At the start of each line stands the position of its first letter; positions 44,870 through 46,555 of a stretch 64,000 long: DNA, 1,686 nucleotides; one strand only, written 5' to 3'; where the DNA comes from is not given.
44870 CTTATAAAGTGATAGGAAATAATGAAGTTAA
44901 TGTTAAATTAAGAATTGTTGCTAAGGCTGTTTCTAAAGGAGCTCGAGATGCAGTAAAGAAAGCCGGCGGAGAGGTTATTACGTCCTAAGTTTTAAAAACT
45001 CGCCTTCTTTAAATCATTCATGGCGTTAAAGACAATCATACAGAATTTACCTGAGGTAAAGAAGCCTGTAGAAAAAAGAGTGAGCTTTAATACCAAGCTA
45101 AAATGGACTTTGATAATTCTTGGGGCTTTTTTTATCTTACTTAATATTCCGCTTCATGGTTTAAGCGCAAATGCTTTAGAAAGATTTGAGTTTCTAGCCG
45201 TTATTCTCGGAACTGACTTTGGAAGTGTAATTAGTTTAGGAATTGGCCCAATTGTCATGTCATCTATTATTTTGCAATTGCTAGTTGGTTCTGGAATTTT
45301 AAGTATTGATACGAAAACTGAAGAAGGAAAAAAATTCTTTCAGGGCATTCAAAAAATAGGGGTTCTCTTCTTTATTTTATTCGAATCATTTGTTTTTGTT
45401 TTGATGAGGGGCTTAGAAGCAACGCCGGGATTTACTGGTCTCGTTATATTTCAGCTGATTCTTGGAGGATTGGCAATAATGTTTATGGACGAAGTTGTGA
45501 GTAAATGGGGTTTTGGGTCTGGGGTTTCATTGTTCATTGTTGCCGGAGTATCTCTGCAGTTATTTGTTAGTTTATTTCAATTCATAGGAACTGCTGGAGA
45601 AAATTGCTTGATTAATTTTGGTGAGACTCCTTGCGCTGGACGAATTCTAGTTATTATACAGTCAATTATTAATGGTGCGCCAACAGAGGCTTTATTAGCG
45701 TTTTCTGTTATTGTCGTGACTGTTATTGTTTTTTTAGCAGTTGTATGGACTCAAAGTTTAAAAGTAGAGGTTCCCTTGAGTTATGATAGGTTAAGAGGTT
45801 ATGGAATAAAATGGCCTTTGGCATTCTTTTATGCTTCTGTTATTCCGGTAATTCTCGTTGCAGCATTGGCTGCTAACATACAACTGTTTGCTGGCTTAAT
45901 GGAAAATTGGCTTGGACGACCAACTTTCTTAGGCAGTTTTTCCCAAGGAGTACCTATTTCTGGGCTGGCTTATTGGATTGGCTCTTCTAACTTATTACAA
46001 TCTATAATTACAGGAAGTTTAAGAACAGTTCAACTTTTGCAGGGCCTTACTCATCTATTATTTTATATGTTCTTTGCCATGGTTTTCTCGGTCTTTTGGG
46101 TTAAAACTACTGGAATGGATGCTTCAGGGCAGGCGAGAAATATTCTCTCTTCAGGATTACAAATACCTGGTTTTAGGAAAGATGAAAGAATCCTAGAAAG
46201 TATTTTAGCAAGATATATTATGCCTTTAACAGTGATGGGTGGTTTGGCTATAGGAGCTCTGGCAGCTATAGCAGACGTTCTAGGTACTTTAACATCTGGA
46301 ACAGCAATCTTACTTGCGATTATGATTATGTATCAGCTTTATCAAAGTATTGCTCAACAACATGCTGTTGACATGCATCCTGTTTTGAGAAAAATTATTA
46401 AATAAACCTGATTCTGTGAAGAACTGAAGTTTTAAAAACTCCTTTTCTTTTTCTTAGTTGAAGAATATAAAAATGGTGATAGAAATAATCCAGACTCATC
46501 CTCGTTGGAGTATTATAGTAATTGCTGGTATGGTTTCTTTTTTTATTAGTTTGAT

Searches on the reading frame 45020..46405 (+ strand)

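Call 49: search_protein_families(library=pfam, proteins=[window:45020-46405:+], max_evalue=0.0001)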
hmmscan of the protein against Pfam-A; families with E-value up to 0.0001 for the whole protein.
window:45020-46405:+ (461 aa): 1 family
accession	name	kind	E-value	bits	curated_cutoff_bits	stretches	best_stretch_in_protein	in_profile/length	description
PF00344.25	SecY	-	1.7e-59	202.1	32.2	1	69-441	1-306/306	SecY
